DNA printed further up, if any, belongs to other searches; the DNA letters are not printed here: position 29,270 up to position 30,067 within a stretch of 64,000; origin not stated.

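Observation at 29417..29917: Archaeal/eukaryal-type peptidyl-tRNA hydrolase (PTH2) fused to an N-terminal multi-Cys zinc-finger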

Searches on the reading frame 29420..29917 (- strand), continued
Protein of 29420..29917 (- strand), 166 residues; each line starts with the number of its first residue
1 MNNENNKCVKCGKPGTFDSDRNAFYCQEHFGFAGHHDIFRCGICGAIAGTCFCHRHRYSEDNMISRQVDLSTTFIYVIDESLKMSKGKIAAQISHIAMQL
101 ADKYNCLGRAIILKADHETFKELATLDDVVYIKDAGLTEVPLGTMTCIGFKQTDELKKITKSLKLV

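Call 41: fold_search(model_id=the predicted structure, library=pdb)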
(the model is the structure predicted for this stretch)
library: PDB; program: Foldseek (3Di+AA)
matches with E <= 10: 326; with E <= 0.001: 13
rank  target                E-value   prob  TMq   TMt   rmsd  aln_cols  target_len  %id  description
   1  3erj_A                7.2e-06  1.00  0.42  0.57   4.4       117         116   25  Crystal structure of the peptidyl-tRNA hydrolase AF2095 from Archaeglobus fulgidis. Northeast Structural Genomics Cons (released 2008-10-14)
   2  1xty_A                1.4e-05  1.00  0.45  0.59   4.2       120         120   28  Crystal structure of Sulfolobus solfataricus peptidyl-tRNA hydrolase (released 2005-03-22)
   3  1q7s_A                1.5e-05  1.00  0.44  0.60   4.2       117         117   32  Crystal structure of bit1 (released 2003-12-16)
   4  1q7s_B                2.3e-05  1.00  0.45  0.63   3.8       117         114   32  Crystal structure of bit1 (released 2003-12-16)
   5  1wn2                  2.4e-05  1.00  0.45  0.61   4.1       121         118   29  Crystal structure of project ID PH1539 from Pyrococcus horikoshii OT3 (released 2005-07-19)
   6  3erj_B                4.0e-05  1.00  0.36  0.51   5.0       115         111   27  Crystal structure of the peptidyl-tRNA hydrolase AF2095 from Archaeglobus fulgidis. Northeast Structural Genomics Cons (released 2008-10-14)
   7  1rlk                  4.8e-05  1.00  0.43  0.59   3.9       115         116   31  Structure of Conserved Protein of Unknown Function TA0108 from Thermoplasma acidophilum (released 2003-12-30)
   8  2zv3_B                5.2e-05  1.00  0.41  0.56   4.8       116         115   25  Crystal structure of project MJ0051 from Methanocaldococcus jannaschii DSM 2661 (released 2009-05-05)
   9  2zv3_H                3.5e-04  1.00  0.43  0.65   3.5       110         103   23  Crystal structure of project MJ0051 from Methanocaldococcus jannaschii DSM 2661 (released 2009-05-05)
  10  2zv3_I                4.2e-04  1.00  0.40  0.55   4.9       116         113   24  Crystal structure of project MJ0051 from Methanocaldococcus jannaschii DSM 2661 (released 2009-05-05)
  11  2zv3_A                5.1e-04  1.00  0.39  0.57   4.5       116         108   23  Crystal structure of project MJ0051 from Methanocaldococcus jannaschii DSM 2661 (released 2009-05-05)
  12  2zv3_C                5.4e-04  1.00  0.40  0.57   4.6       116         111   24  Crystal structure of project MJ0051 from Methanocaldococcus jannaschii DSM 2661 (released 2009-05-05)
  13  2zv3_G                6.1e-04  1.00  0.40  0.57   4.3       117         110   25  Crystal structure of project MJ0051 from Methanocaldococcus jannaschii DSM 2661 (released 2009-05-05)
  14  1vgl_C                6.2e-01  0.10  0.19  0.27   7.8       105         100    8  Crystal structure of tetrameric KaiB from T.elongatus BP-1 (released 2005-08-16)
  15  8h26_F                7.6e-01  0.11  0.18  0.18   8.4        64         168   19  Crystal structure of MnmM from S. aureus complexed with SAH (1.50 A) (released 2023-01-18)
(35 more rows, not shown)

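Call 52: search_protein_families(library=pfam, proteins=[L002:4152-4565:+, L002:5312-5767:+, L005:4583-4993:+, L006:4337-4594:+, L006:4557-5210:+, L006:2720-3430:+], max_evalue=0.01)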
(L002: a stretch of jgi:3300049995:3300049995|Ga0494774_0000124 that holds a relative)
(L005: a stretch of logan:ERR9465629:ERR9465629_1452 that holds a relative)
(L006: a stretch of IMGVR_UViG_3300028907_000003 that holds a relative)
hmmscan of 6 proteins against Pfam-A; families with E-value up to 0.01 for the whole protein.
L002:4152-4565:+ (138 aa): 2 families
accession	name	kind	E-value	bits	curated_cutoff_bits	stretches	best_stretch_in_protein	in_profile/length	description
PF13673.13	Acetyltransf_10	-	5.9e-05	23.5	23.6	1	44-102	56-117/128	Acetyltransferase (GNAT) domain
PF13508.13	Acetyltransf_7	-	0.00078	20.2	27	1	45-91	34-81/84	Acetyltransferase (GNAT) domain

L002:5312-5767:+ (152 aa): 1 family
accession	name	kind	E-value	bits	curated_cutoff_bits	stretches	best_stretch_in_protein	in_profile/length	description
PF06334.16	Orthopox_A47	-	0.0021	17.9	25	1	103-149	44-89/244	Orthopoxvirus A47 protein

L005:4583-4993:+ (137 aa): 2 families
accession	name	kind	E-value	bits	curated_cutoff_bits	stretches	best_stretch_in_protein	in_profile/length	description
PF00782.25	DSPc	-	3.5e-05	24.1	33.5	1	34-87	45-95/133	Dual specificity phosphatase, catalytic domain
PF04179.17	Init_tRNA_PT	-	0.0022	18.6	22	1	64-116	34-90/114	Rit1 DUSP-like domain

L006:4337-4594:+ (86 aa): 0 families

L006:4557-5210:+ (218 aa): 0 families

L006:2720-3430:+ (237 aa): 2 families
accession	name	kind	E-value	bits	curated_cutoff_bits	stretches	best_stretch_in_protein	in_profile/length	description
PF12850.12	Metallophos_2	-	2.2e-11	44.5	27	1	27-190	2-122/154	Calcineurin-like phosphoesterase superfamily domain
PF00149.33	Metallophos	-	3.5e-11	44.3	21.5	1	28-186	3-190/191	Calcineurin-like phosphoesterase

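Call 60: find_related_loci(query=A2, collection=genome_contigs, flank=5000)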
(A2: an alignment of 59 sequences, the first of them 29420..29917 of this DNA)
Query A2 (166 aa) in genome_contigs; peptide patterns used: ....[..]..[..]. (x = any residue, [..] = any of these).
600 stretches matched a pattern (row limit reached: there are more); 457 encode a relative of the query (tblastn E <= 1e-3); the best 80 are kept; 80 distinct loci.
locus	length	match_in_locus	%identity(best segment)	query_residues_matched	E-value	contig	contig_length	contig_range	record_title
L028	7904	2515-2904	35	56-166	5e-15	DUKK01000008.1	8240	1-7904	MAG TPA_asm: Candidatus Poseidoniaceae archaeon isolate UBA9354 contig_9856, whole genome shotgun sequence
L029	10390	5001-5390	36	56-166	1e-14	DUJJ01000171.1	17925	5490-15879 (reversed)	MAG TPA_asm: Candidatus Poseidoniaceae archaeon isolate UBA8725 contig_28225, whole genome shotgun sequence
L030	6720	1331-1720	32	56-166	1e-12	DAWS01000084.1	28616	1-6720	MAG TPA_asm: Euryarchaeota archaeon UBA111 UBA111_contig_6885, whole genome shotgun sequence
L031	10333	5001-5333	38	69-166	5e-12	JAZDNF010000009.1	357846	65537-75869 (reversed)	MAG: Candidatus Altiarchaeota archaeon isolate MEGAHIT-group-0.7 k141_13228027, whole genome shotgun sequence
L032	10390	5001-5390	30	56-166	8e-12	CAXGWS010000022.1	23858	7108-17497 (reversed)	MAG TPA_asm: uncultured Candidatus Poseidoniales archaeon isolate ERR594347_concoct_43 genome assembly, contig: ERZ11848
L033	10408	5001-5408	35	52-166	1e-11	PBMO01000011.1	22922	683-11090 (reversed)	MAG: Methanobacteriota archaeon isolate SP210 45260, whole genome shotgun sequence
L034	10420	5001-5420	32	49-166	2e-11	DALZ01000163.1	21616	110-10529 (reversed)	MAG TPA_asm: Euryarchaeota archaeon UBA128 UBA128_contig_14320, whole genome shotgun sequence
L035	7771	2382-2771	29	56-166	3e-11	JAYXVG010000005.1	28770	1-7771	MAG: Thermoplasmatota archaeon isolate XS_MAG117 XS_MAG117_0005, whole genome shotgun sequence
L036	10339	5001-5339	36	74-166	4e-11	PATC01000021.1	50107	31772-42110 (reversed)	MAG: Methanobacteriota archaeon isolate SAT165 MHASMcontig_874220, whole genome shotgun sequence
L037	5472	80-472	34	56-166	3e-11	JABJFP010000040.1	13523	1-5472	MAG: Methanobacteriota archaeon isolate SI074_bin128 k141_252559, whole genome shotgun sequence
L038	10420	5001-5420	32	49-166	2e-11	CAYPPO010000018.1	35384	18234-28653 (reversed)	MAG TPA_asm: uncultured Candidatus Poseidoniales archaeon isolate binchicken_co76_63 genome assembly, contig: NODE_1328_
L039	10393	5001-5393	35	56-166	5e-11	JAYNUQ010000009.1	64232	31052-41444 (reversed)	MAG: Candidatus Poseidoniales archaeon isolate 139536_S27_maxbin_bins.tsv.039 NODE_172_length_64232_cov_14.591100, whole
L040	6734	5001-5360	34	67-166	8e-11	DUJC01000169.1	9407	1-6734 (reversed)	MAG TPA_asm: Candidatus Poseidoniaceae archaeon isolate UBA8574 contig_19322, whole genome shotgun sequence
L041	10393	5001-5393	34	56-166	8e-11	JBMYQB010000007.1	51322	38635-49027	MAG: Poseidonia sp. isolate ME_XS_2305_bin_45 ME_XS_2305_bin_45_6, whole genome shotgun sequence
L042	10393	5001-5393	34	56-166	1e-10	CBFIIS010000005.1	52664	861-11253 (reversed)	MAG: Candidatus Poseidoniaceae archaeon isolate Co_bin_798_indstr genome assembly, contig: Co_bin_798_indstr_c5, whole g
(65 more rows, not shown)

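Call 62: get_annotated_region(hit=H5, flank=3000)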
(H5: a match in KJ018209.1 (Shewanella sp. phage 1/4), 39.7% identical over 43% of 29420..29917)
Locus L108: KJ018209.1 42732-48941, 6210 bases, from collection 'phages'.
description: Shewanella sp. phage 1/4, complete genome.
organism: Shewanella sp. phage 1/4 (NCBI taxid 1458859)
taxonomy: Viruses; Duplodnaviria; Heunggongvirae; Uroviricota; Caudoviricetes
host: -; source: Baltic Sea ice; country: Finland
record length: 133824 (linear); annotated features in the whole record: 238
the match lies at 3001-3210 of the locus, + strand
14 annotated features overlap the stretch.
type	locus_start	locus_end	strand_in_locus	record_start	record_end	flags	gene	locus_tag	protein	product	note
CDS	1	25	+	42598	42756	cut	-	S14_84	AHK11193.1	hypothetical protein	-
CDS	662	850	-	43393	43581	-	-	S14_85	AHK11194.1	hypothetical protein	-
CDS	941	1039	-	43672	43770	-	-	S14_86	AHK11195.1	hypothetical protein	-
CDS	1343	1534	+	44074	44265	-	-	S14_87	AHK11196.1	hypothetical protein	-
CDS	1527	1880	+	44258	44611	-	-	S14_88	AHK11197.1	hypothetical protein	-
CDS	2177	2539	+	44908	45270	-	-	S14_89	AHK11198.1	hypothetical protein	-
CDS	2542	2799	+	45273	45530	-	-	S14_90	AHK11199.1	hypothetical protein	-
CDS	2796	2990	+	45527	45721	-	-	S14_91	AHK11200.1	hypothetical protein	-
CDS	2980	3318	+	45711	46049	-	-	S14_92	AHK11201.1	peptidyl-tRNA hydrolase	-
CDS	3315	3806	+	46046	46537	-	-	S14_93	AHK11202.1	hypothetical protein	-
CDS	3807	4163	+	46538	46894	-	-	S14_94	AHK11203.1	hypothetical protein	-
CDS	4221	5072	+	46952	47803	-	-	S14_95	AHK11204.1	terminase large subunit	-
CDS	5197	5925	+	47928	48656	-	-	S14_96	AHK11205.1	homing endonuclease HNH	-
CDS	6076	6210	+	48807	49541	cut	-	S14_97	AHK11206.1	terminase large subunit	-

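Call 63: get_annotated_region(hit=H13, flank=3000)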
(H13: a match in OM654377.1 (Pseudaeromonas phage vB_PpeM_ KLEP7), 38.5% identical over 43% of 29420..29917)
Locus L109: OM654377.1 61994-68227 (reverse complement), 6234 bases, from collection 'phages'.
description: Pseudaeromonas phage vB_PpeM_ KLEP7, complete genome.
organism: Pseudaeromonas phage vB_PpeM_ KLEP7 (NCBI taxid 2928862)
taxonomy: Viruses; Duplodnaviria; Heunggongvirae; Uroviricota; Caudoviricetes
host: Pseudaeromonas pectinilytica strain KR2-7; source: water samples from gypsum karst lake Kirkilai; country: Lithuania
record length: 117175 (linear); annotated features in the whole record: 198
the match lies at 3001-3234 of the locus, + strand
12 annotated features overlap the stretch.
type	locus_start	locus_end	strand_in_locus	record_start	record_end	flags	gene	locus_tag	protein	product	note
CDS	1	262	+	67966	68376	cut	-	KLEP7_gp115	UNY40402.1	PhoH-like protein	-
CDS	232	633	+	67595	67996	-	-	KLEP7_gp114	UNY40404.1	PhoH-like protein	-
CDS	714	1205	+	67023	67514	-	-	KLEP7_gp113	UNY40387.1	hypothetical protein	-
CDS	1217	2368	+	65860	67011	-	-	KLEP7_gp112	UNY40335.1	Clp protease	-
CDS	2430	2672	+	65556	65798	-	-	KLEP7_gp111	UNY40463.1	hypothetical protein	-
CDS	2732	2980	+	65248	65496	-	-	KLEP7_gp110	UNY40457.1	hypothetical protein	-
CDS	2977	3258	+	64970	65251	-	-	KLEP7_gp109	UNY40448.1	peptidyl-tRNA hydrolase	Pth2 domain-containing protein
CDS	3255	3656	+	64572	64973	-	-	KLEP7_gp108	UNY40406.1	hypothetical protein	-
CDS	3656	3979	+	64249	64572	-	-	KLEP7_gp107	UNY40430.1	hypothetical protein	-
CDS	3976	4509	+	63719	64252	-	-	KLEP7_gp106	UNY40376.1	tRNA nucleotidyltransferase/poly(A) polymerase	cca, PcnB, NT_ClassII-CCAase and PolyA_pol domains-containing protein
CDS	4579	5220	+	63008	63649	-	-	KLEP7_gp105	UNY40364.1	tRNA nucleotidyltransferase/poly(A) polymerase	cca and PcnB domains-containing protein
CDS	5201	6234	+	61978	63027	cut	-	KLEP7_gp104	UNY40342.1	putative nucleotidyltransferase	nrdC.11, Nuc-transf and YcgL domains-containing protein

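Call 67: search_solved_structures(query=A2, max_evalue=0.001, show_alignments=5)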
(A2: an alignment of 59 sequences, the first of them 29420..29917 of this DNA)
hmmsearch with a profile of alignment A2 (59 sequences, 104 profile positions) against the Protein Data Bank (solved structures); distinct sequences matched with E-value up to 0.001: 8.
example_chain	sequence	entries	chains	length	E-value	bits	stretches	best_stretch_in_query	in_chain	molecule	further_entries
1rlk_A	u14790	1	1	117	1.1e-18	70.9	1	10-104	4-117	Hypothetical protein Ta0108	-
1xty_A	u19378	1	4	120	4.2e-18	68.9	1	9-104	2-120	Peptidyl-tRNA hydrolase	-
1q7s_A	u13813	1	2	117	4.1e-16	62.5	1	9-103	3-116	bit1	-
1wn2_A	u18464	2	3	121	6.8e-16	61.8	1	9-104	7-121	Peptidyl-tRNA hydrolase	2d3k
2zv3_A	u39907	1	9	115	2.2e-14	57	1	10-104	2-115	Peptidyl-tRNA hydrolase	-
1rzw_A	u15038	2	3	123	5.3e-14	55.8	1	9-103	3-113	Protein AF2095(GR4) | Peptidyl-tRNA hydrolase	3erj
24bt_A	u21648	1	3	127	1.8e-13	54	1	8-104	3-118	peptidyl-tRNA hydrolase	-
4rv1_A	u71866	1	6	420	0.0001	25.9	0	55-100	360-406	Engineered Protein OR497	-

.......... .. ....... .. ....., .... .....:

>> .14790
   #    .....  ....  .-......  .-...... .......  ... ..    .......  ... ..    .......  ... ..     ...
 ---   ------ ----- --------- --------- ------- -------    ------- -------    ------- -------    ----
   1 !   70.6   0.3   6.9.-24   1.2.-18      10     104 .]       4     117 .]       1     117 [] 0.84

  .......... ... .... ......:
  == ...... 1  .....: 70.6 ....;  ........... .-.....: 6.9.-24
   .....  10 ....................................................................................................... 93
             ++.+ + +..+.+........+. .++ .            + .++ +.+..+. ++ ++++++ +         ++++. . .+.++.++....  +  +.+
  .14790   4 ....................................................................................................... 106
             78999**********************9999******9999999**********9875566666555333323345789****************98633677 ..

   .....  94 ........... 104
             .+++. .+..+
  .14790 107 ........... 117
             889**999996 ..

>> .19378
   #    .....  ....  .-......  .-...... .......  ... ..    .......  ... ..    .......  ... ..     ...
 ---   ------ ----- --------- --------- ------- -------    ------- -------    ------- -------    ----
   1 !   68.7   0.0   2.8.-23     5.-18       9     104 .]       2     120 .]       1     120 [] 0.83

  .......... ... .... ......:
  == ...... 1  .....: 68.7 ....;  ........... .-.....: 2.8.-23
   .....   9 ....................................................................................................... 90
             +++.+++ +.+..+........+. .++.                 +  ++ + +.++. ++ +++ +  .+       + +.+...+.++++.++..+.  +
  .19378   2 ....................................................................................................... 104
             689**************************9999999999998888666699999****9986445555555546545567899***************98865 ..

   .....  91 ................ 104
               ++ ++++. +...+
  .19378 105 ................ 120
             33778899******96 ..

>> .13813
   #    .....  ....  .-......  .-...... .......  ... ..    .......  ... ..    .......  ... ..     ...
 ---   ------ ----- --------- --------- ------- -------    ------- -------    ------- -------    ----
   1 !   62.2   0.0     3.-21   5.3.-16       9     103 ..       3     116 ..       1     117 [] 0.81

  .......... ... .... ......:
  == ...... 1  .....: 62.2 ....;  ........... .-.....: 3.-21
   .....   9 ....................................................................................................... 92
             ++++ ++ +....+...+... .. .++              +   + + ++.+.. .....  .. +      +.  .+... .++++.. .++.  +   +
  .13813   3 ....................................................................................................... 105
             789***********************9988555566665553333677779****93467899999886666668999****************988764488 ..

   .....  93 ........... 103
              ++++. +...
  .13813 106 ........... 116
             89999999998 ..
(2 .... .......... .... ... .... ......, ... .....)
